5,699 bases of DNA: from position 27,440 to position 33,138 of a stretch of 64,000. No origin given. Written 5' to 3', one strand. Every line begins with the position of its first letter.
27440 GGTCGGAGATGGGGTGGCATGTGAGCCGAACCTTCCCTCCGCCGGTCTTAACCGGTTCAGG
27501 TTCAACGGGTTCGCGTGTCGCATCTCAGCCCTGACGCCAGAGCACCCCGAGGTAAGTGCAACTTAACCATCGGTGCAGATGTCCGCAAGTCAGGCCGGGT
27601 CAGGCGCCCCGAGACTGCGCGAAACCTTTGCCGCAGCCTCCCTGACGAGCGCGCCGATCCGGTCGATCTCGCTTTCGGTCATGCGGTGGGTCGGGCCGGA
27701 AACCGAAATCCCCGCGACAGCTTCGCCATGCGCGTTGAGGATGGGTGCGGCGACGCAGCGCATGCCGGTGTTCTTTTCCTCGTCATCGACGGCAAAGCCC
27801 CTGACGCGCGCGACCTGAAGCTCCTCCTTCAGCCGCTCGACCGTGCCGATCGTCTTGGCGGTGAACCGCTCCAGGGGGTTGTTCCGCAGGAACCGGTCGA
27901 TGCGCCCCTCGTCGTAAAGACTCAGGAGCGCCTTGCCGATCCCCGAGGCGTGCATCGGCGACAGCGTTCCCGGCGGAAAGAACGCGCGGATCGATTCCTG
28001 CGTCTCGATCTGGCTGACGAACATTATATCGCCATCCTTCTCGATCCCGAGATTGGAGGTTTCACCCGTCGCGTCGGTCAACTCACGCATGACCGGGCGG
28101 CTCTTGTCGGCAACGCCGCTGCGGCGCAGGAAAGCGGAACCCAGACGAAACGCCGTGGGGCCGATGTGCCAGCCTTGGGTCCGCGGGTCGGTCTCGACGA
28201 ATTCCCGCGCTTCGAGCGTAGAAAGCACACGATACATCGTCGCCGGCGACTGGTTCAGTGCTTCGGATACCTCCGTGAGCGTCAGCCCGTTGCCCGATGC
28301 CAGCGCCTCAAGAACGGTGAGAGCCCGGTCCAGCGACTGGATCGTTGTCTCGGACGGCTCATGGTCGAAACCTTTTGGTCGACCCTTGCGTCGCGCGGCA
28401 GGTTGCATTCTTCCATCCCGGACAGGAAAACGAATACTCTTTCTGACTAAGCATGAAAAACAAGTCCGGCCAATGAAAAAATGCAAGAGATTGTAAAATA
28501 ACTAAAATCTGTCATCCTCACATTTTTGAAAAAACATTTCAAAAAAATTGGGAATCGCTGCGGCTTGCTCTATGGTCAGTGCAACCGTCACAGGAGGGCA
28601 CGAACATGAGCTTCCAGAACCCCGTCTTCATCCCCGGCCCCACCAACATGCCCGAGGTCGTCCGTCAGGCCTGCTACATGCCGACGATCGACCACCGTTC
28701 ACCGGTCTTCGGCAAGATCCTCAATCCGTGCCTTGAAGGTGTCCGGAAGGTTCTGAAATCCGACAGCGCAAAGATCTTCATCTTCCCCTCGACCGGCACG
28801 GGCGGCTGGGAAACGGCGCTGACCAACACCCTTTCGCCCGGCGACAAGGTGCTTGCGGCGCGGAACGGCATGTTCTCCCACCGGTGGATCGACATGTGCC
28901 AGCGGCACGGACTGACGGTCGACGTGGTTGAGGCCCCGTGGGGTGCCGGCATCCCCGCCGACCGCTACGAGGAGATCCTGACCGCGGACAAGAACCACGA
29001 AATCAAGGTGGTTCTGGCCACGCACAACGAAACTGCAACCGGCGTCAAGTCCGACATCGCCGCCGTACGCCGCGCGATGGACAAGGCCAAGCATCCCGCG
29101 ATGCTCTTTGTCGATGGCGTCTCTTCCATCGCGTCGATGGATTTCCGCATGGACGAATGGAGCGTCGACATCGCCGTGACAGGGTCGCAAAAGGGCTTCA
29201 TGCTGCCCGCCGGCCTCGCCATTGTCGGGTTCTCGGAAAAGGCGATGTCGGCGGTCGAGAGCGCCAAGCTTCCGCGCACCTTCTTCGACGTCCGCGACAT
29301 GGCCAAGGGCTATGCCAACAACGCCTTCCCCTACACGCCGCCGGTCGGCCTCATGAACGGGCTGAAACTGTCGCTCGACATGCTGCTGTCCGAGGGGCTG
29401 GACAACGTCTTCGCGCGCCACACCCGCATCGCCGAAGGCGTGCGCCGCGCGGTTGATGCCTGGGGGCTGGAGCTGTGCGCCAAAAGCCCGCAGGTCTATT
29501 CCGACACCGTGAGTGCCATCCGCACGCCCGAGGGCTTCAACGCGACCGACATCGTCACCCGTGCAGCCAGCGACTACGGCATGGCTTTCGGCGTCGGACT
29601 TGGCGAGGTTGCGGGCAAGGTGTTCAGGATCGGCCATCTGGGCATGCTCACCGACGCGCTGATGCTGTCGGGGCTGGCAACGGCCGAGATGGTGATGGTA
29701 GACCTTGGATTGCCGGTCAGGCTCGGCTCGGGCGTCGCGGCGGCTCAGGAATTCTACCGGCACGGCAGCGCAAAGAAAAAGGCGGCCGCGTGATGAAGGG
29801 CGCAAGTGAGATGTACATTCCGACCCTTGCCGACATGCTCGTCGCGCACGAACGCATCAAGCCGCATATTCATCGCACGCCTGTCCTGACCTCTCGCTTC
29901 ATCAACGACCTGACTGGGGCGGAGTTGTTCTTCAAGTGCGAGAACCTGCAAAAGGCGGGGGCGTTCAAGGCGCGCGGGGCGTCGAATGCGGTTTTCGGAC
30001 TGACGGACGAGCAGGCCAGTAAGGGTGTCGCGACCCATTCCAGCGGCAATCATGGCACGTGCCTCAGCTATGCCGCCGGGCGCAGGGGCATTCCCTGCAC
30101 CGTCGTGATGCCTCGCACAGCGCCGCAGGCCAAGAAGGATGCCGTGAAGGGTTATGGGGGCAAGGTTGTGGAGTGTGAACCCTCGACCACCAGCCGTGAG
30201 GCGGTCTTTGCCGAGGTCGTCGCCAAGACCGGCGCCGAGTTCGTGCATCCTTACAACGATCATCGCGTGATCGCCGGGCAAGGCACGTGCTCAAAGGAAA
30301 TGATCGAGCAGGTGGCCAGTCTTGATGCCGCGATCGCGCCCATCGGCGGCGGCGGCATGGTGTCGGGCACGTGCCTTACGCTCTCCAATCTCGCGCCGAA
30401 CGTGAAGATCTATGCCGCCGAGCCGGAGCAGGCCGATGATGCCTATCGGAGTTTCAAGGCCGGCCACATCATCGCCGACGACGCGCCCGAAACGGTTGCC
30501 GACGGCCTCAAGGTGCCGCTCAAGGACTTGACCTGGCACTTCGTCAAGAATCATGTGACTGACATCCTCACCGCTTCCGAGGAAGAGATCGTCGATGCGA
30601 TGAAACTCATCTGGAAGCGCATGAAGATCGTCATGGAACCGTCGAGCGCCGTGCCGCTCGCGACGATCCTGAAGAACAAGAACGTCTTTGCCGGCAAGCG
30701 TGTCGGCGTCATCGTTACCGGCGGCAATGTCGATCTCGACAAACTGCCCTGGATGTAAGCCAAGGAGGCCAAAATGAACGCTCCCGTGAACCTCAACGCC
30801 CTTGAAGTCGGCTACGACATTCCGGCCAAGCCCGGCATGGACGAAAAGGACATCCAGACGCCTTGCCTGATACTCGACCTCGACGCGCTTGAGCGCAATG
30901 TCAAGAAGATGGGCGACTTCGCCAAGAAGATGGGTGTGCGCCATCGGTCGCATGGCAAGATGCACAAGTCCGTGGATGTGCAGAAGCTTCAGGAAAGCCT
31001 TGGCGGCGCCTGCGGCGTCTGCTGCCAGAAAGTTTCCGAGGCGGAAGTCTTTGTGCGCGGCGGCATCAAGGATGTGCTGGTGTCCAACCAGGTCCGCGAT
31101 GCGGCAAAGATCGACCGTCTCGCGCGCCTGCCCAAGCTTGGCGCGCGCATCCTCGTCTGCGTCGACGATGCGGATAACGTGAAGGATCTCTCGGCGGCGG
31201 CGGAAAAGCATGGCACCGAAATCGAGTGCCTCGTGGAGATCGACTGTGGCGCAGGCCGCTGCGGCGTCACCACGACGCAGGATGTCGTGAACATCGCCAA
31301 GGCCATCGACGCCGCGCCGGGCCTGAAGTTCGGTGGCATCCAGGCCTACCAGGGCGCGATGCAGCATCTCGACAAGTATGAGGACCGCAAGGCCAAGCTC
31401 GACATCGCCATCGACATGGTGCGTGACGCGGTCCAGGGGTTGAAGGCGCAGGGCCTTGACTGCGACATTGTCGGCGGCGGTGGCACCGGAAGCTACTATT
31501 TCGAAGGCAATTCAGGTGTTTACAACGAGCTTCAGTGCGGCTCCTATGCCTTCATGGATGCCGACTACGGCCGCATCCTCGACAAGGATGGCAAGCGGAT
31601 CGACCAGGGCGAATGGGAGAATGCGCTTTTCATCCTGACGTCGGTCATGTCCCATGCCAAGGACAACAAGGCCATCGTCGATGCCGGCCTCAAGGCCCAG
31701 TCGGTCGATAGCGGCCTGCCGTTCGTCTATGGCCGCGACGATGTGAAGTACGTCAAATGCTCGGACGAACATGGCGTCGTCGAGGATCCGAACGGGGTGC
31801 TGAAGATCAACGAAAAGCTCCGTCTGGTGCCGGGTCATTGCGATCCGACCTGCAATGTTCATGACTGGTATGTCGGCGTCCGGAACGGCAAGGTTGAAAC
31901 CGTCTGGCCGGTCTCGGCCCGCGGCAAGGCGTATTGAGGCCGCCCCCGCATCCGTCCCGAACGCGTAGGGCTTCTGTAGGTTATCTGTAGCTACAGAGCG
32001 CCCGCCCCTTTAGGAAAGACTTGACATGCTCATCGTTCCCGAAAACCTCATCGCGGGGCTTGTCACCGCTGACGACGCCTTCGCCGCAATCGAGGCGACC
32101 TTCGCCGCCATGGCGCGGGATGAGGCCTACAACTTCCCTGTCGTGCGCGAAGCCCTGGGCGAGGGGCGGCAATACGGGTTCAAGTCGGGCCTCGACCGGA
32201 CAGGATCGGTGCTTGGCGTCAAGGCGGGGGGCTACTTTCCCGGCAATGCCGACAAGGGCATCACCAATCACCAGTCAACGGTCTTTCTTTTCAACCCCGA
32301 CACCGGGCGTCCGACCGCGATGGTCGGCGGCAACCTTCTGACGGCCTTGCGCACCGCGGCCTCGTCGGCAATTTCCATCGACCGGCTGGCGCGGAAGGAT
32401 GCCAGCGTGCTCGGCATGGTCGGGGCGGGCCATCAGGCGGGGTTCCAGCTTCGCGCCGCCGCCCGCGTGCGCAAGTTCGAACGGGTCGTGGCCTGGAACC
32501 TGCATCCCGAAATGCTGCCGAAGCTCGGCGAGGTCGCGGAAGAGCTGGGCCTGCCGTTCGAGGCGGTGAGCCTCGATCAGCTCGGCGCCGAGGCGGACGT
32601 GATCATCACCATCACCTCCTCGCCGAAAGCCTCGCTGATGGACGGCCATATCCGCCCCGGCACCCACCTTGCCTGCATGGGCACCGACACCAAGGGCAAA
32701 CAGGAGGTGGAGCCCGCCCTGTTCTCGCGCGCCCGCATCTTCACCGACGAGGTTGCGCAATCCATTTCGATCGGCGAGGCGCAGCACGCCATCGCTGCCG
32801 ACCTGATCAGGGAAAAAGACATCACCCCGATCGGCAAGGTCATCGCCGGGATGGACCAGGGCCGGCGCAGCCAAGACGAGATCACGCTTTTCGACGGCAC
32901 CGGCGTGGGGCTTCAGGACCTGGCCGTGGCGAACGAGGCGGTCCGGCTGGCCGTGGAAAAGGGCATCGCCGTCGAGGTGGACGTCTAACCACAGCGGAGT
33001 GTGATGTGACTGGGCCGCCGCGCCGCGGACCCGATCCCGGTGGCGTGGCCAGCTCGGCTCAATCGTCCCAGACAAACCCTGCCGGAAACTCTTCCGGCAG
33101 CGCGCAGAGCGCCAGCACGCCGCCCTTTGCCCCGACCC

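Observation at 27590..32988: Complete beta-hydroxyaspartate-cycle cluster (bhcR / bhcABCD) for carbon-conserving glyoxylate assimilation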

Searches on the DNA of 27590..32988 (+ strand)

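Call 13: search_dna_similar(query=window:27590-32988:+, collection=plasmids, mode=near, max_rows=15)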
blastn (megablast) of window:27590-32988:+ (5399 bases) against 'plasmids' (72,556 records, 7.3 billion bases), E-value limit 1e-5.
Records with a match: 91; places in all: 91; records where one place covers at least 80% of the query: 1.
Best place of each record, by identity: 80-90% 1; 60-80% 90.
By first word of the organism name: Pseudosulfitobacter 42; Leisingera 15; Paracoccus 8; Rhizobium 5; Methylobacterium 4; Ruegeria 3; Aminobacter 3; Alloyangia 2; Defluviimonas 1; Limimaricola 1; and 7 more.
By predicted mobility (MOB-suite, as given by PLSDB): non-mobilizable 80; mobilizable 6; conjugative 5.
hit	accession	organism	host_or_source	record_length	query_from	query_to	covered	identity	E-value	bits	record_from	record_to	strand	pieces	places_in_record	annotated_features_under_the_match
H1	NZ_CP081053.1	Leisingera aquaemixtae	-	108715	296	5399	91%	74.7%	0e+0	2099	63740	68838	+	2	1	bhcA: L-aspartate--glyoxylate aminotransferase BhcA | bhcC: 3-hydroxy-D-aspartate aldolase BhcC | bhcB: beta-hydroxyaspartate dehydratase BhcB | bhcD: iminosuccinate reductase BhcD | bhcR: HTH-type transcriptional regulator BhcR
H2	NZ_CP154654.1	Alloyangia pacifica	-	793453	1016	5389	80%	75.7%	0e+0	2046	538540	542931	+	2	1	bhcA: L-aspartate--glyoxylate aminotransferase BhcA | bhcC: 3-hydroxy-D-aspartate aldolase BhcC | bhcB: beta-hydroxyaspartate dehydratase BhcB | bhcD: iminosuccinate reductase BhcD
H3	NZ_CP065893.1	Paracoccus marcusii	Cancer pagurus,whole ...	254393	999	5335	79%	76.4%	0e+0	2208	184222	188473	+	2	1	bhcA: L-aspartate--glyoxylate aminotransferase BhcA | bhcC: 3-hydroxy-D-aspartate aldolase BhcC | bhcB: beta-hydroxyaspartate dehydratase BhcB | bhcD: iminosuccinate reductase BhcD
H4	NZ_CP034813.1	Paracoccus sp. Arc7-R13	-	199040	999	5335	79%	76.3%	0e+0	2177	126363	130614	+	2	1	L-aspartate--glyoxylate aminotransferase BhcA | 3-hydroxy-D-aspartate aldolase BhcC | beta-hydroxyaspartate dehydratase BhcB | iminosuccinate reductase BhcD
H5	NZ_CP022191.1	Alloyangia pacifica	cell culture,oil-contaminated sediment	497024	1016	5389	80%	75.4%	0e+0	1973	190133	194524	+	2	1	L-aspartate--glyoxylate aminotransferase BhcA | 3-hydroxy-D-aspartate aldolase BhcC | beta-hydroxyaspartate dehydratase BhcB | iminosuccinate reductase BhcD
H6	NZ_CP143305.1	Paracoccus marcusii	Soil sample,soil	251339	999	5341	79%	75.7%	0e+0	2048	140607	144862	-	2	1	bhcA: L-aspartate--glyoxylate aminotransferase BhcA | bhcC: 3-hydroxy-D-aspartate aldolase BhcC | bhcB: beta-hydroxyaspartate dehydratase BhcB | bhcD: iminosuccinate reductase BhcD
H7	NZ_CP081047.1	Leisingera aquaemixtae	-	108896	1000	5399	78%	76.1%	0e+0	2127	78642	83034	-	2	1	L-aspartate--glyoxylate aminotransferase BhcA | 3-hydroxy-D-aspartate aldolase BhcC | beta-hydroxyaspartate dehydratase BhcB | iminosuccinate reductase BhcD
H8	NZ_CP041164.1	Leisingera aquaemixtae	cell culture,Biocathode MCL, marine ...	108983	1000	5399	78%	75.9%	0e+0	2091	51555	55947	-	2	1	bhcA: L-aspartate--glyoxylate aminotransferase BhcA | bhcC: 3-hydroxy-D-aspartate aldolase BhcC | bhcB: beta-hydroxyaspartate dehydratase BhcB | bhcD: iminosuccinate reductase BhcD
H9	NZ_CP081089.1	Leisingera caerulea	-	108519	994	5342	78%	75.8%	0e+0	2038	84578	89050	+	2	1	L-aspartate--glyoxylate aminotransferase BhcA | 3-hydroxy-D-aspartate aldolase BhcC | beta-hydroxyaspartate dehydratase BhcB | iminosuccinate reductase BhcD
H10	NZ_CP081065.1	Leisingera caerulea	-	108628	1000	5342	77%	76.0%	0e+0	2077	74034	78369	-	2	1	L-aspartate--glyoxylate aminotransferase BhcA | 3-hydroxy-D-aspartate aldolase BhcC | beta-hydroxyaspartate dehydratase BhcB | iminosuccinate reductase BhcD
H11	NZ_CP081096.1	Leisingera caerulea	-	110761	994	5342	77%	75.9%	0e+0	2055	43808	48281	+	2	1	L-aspartate--glyoxylate aminotransferase BhcA | 3-hydroxy-D-aspartate aldolase BhcC | beta-hydroxyaspartate dehydratase BhcB | iminosuccinate reductase BhcD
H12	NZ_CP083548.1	Leisingera sp. M658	-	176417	1000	5397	74%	75.4%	0e+0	1861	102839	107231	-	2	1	L-aspartate--glyoxylate aminotransferase BhcA | 3-hydroxy-D-aspartate aldolase BhcC | beta-hydroxyaspartate dehydratase BhcB | iminosuccinate reductase BhcD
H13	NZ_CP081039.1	Leisingera sp. M527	-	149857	338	4344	74%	74.7%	0e+0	1696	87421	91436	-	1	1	L-aspartate--glyoxylate aminotransferase BhcA | 3-hydroxy-D-aspartate aldolase BhcC | beta-hydroxyaspartate dehydratase BhcB | HTH-type transcriptional regulator BhcR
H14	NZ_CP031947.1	Ruegeria sp. AD91A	-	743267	1016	5201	75%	73.9%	0e+0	1523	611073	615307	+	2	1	L-aspartate--glyoxylate aminotransferase BhcA | 3-hydroxy-D-aspartate aldolase BhcC | beta-hydroxyaspartate dehydratase BhcB | iminosuccinate reductase BhcD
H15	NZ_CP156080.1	Defluviimonas sp. SAOS-178_SWC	Sediment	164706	1003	4349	62%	80.4%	0e+0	2518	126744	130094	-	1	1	bhcA: L-aspartate--glyoxylate aminotransferase BhcA | bhcC: 3-hydroxy-D-aspartate aldolase BhcC | bhcB: beta-hydroxyaspartate dehydratase BhcB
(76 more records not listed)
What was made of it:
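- The 15 RefSeq plasmid records listed (about 74-80% nucleotide identity), out of 91 that matched, carry bhc names under the match (call 13).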

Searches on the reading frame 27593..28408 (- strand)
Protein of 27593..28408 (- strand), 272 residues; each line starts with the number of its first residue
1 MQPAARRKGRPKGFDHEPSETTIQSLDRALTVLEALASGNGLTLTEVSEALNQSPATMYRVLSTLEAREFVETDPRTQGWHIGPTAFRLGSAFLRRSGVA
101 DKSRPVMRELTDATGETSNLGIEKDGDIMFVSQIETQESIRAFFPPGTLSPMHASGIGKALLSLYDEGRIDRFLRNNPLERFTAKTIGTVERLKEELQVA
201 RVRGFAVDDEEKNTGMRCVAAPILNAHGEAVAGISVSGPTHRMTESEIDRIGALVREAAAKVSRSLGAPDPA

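Call 6: search_protein_families(library=ncbifam, proteins=[window:27593-28408:-])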
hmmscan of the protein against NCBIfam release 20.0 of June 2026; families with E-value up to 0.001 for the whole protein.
seq(272 aa): 9 families
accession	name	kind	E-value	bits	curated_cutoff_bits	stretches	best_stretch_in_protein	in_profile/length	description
NF045644.1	TransRegBhcR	equivalog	1.8e-122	407.8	350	1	4-268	3-267/267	HTH-type transcriptional regulator BhcR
NF008601.2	PRK11569.1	equivalog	1.2e-53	182.1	380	1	6-267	8-273/276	glyoxylate bypass operon transcriptional repressor IclR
NF007548.0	PRK10163.1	equivalog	4.4e-47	160.5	406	1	5-267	4-266/271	HTH-type transcriptional repressor AllR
TIGR02431.1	pcaR_pcaU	subfamily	1.7e-45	155.3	284.75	1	21-264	3-246/248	beta-ketoadipate pathway transcriptional regulators, PcaR/PcaU/PobR family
NF011671.1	PRK15090.1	equivalog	5.5e-44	150.3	275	1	20-267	7-254/256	DNA-binding transcriptional regulator KdgR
NF007339.0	PRK09834.1-1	equivalog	7.3e-08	32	299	1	19-237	17-236/271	DNA-binding transcriptional regulator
NF007342.0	PRK09834.1-4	equivalog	7.3e-08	31.7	251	1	20-120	8-108/263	DNA-binding transcriptional regulator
NF007341.0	PRK09834.1-3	equivalog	1.7e-06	27.4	269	1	21-208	5-198/274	DNA-binding transcriptional regulator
TIGR01884.1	cas_HTH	subfamily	0.00014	21.4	60.2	1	27-76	142-192/202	CRISPR-associated CARF protein Csa3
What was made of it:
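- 27590..28408 (-): bhcR, an IclR-family regulator (272 aa from ATG 28408). NF045644 BhcR scores 407.8 bits against a cut-off of 350; the next family, IclR, scores 182 (call 6).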

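Call 7: search_protein_families(library=pfam, proteins=[window:27593-28408:-])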
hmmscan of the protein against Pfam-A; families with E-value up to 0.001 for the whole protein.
seq(272 aa): 6 families
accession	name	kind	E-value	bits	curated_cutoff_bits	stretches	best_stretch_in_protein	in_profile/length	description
PF01614.24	IclR_C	-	3.1e-47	160.8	24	1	94-264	4-174/174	Bacterial transcriptional regulator IclR C-terminal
PF09339.16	HTH_IclR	-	1.3e-14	54.1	22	1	25-75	1-52/52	IclR helix-turn-helix domain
PF01978.25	TrmB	-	1.3e-05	25.4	25.6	1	32-84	13-59/68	Sugar-specific transcriptional regulator TrmB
PF12802.13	MarR_2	-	3.1e-05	24.5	27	1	29-74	7-55/61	MarR family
PF25213.1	HVO_A0261_N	-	4.2e-05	23.8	35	1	26-75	10-58/86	HVO_A0261 N-terminal domain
PF12840.13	HTH_20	-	6.6e-05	23.2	27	1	32-73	9-50/51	Helix-turn-helix domain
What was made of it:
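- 27590..28408 (-): Pfam finds HTH_IclR + IclR_C (call 7).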

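Call 41: search_solved_structures(query=window:27593-28408:-, show_alignments=3, max_evalue=1e-15)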
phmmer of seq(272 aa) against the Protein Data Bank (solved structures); distinct sequences matched with E-value up to 1e-15: 12.
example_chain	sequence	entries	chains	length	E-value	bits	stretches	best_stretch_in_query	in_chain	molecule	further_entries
1mkm_A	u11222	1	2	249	1.5e-30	109.7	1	24-267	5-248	IclR transcriptional regulator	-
2o99_A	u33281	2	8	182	2.2e-30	109.1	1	104-267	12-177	Acetate operon repressor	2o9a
1td5_A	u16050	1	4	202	2.8e-30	108.8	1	104-267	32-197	Acetate operon repressor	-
1tf1_A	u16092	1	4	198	9.9e-29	103.7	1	98-268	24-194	Negative regulator of allantoin and glyoxylate utilization operons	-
1ysp_A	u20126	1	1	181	2.2e-26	96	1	106-270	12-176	Transcriptional regulator kdgR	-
2ia2_A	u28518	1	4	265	1.1e-25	93.8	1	18-248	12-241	Putative Transcriptional Regulator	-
8eju_A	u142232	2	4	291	4.3e-24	88.5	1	12-251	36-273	Transcription regulatory protein (Pca regulon)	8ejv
2g7u_A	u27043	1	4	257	2.9e-22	82.5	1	20-267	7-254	transcriptional regulator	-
9e6a_A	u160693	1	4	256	1.7e-20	76.7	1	25-248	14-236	Transcriptional regulator, IclR family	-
5tjj_A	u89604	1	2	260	1e-19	74.2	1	40-265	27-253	Transcriptional regulator, IclR family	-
2o0y_A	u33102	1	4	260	9.5e-19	71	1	20-269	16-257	Transcriptional regulator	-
3mq0_A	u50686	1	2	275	1.2e-18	70.7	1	20-267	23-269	Transcriptional repressor of the blcABC operon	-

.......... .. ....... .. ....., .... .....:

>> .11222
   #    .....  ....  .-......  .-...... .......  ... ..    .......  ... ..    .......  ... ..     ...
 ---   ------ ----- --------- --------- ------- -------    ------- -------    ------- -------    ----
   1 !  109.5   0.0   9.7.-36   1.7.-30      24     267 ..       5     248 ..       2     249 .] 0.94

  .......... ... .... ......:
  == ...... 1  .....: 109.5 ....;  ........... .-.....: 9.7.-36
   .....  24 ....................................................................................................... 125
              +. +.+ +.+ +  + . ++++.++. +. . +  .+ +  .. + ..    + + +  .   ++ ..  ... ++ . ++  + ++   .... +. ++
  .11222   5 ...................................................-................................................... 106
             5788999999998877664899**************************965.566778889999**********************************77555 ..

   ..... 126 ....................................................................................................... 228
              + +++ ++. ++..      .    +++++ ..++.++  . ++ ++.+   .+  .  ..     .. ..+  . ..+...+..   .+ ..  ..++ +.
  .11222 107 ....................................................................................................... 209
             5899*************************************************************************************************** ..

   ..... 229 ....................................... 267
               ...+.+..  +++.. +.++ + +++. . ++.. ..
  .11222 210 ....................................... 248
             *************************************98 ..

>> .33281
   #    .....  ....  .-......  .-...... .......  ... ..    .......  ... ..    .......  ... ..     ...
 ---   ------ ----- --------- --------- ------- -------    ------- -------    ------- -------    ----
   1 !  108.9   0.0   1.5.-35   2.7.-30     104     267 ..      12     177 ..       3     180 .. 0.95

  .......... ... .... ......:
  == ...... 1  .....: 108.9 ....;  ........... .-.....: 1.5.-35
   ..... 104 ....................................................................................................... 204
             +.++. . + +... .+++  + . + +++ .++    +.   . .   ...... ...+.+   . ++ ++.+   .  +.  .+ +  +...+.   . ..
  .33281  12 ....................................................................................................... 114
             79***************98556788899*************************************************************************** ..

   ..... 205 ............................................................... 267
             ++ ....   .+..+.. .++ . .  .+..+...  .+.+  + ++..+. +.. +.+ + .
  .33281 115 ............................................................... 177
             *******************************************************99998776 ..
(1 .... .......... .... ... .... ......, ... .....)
